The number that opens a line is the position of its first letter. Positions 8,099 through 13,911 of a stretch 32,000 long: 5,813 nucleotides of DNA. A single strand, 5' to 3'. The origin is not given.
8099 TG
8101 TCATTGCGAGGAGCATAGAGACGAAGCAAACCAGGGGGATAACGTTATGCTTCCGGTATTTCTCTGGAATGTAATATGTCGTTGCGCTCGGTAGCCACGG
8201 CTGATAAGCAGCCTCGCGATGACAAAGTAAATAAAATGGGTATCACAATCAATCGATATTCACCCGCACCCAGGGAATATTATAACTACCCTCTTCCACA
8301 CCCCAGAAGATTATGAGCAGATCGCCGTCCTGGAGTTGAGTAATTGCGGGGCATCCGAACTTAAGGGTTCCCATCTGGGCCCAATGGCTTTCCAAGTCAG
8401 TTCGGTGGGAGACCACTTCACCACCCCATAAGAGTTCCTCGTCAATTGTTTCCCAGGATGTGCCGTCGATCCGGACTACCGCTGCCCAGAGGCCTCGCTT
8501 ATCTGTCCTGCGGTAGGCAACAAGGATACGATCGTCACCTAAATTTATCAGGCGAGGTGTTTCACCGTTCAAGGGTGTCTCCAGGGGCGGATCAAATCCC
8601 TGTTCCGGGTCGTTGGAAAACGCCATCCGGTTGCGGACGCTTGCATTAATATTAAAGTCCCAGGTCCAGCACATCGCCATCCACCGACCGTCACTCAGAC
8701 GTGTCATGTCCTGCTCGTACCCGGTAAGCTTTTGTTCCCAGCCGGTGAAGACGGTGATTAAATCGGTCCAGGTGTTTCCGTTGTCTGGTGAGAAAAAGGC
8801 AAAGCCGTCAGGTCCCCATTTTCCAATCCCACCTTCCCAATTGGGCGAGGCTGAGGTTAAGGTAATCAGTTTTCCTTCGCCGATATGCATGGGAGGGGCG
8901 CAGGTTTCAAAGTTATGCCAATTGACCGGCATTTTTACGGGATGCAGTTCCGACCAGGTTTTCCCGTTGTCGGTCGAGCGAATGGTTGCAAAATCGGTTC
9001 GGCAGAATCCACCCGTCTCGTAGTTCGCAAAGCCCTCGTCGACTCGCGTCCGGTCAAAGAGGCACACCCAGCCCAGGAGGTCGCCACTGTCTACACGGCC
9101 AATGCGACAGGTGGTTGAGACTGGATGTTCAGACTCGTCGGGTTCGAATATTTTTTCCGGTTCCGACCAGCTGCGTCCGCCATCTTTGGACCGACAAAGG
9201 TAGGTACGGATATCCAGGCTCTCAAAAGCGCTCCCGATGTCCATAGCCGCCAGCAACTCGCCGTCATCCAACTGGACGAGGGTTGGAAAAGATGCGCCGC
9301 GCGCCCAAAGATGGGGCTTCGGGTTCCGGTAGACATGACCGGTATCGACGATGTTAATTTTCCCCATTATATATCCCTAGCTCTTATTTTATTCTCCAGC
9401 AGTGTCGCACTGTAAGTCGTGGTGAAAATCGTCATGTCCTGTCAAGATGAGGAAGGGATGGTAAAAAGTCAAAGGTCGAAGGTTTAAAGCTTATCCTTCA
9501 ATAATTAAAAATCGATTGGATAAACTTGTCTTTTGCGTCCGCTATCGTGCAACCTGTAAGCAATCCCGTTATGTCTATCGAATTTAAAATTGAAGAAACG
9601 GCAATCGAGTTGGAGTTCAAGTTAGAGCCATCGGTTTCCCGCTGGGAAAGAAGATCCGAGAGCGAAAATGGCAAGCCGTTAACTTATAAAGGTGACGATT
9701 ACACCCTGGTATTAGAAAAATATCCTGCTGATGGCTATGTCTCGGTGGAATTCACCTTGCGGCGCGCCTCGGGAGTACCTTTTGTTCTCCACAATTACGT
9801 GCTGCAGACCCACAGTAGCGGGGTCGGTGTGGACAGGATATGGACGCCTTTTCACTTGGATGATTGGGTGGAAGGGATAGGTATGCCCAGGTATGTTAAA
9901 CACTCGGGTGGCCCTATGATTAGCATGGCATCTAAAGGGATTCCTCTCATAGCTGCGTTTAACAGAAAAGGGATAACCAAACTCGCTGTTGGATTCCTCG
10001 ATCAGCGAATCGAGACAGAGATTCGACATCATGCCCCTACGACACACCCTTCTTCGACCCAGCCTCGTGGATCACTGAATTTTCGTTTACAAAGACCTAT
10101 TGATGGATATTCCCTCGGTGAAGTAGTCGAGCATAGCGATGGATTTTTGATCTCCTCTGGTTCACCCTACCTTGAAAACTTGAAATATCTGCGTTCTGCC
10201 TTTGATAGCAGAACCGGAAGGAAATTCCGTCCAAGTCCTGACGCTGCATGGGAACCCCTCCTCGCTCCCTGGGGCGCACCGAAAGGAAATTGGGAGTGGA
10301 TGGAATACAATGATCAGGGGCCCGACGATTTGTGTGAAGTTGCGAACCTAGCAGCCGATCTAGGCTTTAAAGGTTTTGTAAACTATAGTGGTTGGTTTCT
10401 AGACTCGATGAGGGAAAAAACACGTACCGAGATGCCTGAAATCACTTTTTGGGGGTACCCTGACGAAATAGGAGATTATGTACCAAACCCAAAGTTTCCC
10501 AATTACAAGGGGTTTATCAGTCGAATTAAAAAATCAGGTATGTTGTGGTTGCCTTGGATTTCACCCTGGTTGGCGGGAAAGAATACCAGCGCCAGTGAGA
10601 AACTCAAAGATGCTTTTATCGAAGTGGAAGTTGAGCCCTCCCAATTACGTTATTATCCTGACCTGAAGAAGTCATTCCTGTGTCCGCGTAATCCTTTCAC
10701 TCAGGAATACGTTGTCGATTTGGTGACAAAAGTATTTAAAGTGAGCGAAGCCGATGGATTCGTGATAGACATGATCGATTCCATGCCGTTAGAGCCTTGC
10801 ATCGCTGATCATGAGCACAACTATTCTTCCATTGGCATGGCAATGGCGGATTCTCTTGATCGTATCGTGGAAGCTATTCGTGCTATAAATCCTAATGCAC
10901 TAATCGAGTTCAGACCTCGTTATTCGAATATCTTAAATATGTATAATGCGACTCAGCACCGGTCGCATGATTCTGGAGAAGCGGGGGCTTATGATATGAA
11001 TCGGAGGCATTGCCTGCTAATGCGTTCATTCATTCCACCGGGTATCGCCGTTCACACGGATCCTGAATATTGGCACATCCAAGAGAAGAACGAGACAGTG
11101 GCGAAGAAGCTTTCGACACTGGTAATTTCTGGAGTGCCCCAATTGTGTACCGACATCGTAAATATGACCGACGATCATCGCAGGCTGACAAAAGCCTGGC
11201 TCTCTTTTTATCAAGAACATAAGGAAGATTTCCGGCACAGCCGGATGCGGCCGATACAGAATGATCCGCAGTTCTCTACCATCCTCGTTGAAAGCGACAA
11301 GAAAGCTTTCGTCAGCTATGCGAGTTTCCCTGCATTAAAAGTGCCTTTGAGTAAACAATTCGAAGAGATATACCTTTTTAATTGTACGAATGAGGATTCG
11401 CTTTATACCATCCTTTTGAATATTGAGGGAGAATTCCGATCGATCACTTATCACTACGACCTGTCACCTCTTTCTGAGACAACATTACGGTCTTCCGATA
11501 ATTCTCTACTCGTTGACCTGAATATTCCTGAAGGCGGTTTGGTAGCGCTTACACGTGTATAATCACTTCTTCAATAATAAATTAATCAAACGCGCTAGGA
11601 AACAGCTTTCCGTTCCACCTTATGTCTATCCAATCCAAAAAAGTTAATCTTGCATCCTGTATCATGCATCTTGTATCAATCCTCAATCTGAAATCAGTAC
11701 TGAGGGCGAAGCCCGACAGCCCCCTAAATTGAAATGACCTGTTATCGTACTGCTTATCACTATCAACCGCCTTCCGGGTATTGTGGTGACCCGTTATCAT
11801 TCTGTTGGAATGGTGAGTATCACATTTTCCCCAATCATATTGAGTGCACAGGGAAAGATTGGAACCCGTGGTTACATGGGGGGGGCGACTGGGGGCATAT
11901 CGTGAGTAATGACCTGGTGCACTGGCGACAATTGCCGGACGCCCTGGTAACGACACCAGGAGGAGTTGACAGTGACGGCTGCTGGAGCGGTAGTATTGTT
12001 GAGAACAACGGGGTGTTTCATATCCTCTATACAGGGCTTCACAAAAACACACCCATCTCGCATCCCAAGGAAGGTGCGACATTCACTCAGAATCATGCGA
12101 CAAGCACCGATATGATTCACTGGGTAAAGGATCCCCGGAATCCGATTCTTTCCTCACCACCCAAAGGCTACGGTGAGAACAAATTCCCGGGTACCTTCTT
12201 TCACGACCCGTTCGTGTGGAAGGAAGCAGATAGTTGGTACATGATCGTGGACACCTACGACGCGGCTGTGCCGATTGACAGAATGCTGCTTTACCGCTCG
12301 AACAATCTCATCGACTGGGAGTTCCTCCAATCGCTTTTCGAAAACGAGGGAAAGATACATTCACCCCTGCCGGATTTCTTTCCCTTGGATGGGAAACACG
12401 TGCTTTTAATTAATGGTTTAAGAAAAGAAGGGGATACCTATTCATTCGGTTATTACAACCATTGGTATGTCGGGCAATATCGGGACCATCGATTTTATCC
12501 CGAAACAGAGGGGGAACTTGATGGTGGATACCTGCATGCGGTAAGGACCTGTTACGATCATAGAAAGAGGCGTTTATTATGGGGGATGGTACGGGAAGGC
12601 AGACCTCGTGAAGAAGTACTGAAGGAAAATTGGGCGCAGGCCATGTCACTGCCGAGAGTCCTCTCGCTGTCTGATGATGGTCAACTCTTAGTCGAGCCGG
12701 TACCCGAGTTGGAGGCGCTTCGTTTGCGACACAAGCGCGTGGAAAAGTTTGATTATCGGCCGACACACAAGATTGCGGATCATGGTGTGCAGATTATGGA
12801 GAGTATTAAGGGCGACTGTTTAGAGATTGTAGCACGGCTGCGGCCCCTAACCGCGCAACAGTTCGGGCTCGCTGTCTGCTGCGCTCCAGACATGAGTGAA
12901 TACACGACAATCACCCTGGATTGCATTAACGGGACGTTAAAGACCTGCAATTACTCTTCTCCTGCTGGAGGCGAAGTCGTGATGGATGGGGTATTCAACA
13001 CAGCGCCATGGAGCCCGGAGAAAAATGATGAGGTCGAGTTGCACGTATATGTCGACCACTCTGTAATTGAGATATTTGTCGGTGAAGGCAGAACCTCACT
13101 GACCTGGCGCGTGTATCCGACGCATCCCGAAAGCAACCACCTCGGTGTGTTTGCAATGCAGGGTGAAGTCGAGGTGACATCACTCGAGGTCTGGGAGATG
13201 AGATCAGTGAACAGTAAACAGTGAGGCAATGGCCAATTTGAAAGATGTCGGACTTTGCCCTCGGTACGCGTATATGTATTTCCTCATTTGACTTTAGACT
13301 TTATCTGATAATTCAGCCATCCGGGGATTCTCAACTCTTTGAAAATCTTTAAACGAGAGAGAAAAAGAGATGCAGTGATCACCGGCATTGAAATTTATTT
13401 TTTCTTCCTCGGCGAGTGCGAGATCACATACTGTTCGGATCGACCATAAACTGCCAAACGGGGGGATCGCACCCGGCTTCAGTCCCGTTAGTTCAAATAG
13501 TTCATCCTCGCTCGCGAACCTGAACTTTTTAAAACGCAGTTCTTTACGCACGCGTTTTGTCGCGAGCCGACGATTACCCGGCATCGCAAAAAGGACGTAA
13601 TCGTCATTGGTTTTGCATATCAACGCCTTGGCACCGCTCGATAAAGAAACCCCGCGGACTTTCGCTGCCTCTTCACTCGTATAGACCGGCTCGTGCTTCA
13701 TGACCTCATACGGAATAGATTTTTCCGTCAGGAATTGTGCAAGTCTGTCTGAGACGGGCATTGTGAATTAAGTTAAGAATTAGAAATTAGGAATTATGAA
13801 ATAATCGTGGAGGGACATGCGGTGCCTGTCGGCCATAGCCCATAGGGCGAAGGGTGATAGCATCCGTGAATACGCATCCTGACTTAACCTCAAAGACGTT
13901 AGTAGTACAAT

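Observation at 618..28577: Period-7/8 tandem 'word' arrays (STRR-like) fill almost every intergenic gap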

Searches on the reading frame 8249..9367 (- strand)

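Call 6: search_protein_families(library=pfam, proteins=[window:8249-9367:-])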
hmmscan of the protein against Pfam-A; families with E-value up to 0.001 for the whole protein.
window:8249-9367:- (372 aa): 1 family
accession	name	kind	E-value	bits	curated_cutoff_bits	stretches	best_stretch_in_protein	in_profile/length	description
PF13088.12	BNR_2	-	9.3e-12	45.3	31.4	1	126-350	82-275/277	BNR repeat-like domain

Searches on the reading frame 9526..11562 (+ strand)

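Call 6: search_protein_families(library=pfam, proteins=[window:9526-11562:+])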
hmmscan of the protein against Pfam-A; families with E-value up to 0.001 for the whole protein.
window:9526-11562:+ (678 aa): 2 families
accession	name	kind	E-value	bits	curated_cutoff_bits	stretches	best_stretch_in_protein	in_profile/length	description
PF19773.5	DUF6259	-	1.9e-06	27.7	28.7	1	310-453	89-238/300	Domain of unknown function (DUF6259)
PF01055.32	Glyco_hydro_31_2nd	-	2.1e-05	24.5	23.5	1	311-504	47-220/328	Glycosyl hydrolases family 31 TIM-barrel domain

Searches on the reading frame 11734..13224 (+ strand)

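Call 6: search_protein_families(library=pfam, proteins=[window:11734-13224:+])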
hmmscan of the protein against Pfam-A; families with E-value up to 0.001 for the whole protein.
window:11734-13224:+ (496 aa): 3 families
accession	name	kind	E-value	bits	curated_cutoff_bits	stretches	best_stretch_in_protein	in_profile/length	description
PF00251.26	Glyco_hydro_32N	-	3.7e-52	178.2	22.1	1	9-322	1-307/307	Glycosyl hydrolases family 32 N-terminal domain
PF08244.19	Glyco_hydro_32C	-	8.3e-28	97.8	21.9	1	325-488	1-158/158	Glycosyl hydrolases family 32 C terminal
PF04616.20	Glyco_hydro_43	-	1.8e-06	28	32.2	0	57-105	39-85/288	Glycosyl hydrolases family 43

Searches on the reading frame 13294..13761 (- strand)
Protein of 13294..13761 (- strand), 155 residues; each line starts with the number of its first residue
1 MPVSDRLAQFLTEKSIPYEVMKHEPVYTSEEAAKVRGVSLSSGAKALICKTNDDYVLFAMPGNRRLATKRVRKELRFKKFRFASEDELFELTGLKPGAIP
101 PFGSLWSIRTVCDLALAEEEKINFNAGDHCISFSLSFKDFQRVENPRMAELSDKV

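Call 7: search_protein_families(library=pfam, proteins=[window:13294-13761:-])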
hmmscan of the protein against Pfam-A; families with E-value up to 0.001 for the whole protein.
window:13294-13761:- (155 aa): 1 family
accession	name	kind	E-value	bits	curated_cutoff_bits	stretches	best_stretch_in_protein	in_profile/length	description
PF04073.20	tRNA_edit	-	2e-28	99.4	25.5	1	23-142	1-122/123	Aminoacyl-tRNA editing domain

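Call 12: find_encoding_contigs(protein=window:13294-13761:-, flank=10000, max_places=6)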
Protein window:13294-13761:- (155 aa): 2 contigs read that carry it; 1 place shown.
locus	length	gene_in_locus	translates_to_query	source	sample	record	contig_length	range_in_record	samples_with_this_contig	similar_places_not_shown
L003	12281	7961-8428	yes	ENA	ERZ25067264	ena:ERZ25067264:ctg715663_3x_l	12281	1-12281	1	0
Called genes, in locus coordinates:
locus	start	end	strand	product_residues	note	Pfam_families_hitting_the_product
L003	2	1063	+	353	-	?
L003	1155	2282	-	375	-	PF02746:MR_MLE_N, PF13378:MR_MLE_C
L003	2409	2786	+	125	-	-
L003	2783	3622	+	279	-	PF05721:PhyH (weak)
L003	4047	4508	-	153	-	PF05721:PhyH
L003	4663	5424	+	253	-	PF03328:HpcH_HpaI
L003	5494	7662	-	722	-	PF13927:Ig_3 (weak), PF19081:Ig_7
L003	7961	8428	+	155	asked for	PF04073:tRNA_edit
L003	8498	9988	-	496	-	PF00251:Glyco_hydro_32N, PF04616:Glyco_hydro_43 (faint), PF08244:Glyco_hydro_32C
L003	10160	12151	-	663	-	PF01055:Glyco_hydro_31_2nd (faint), PF19773:DUF6259 (weak)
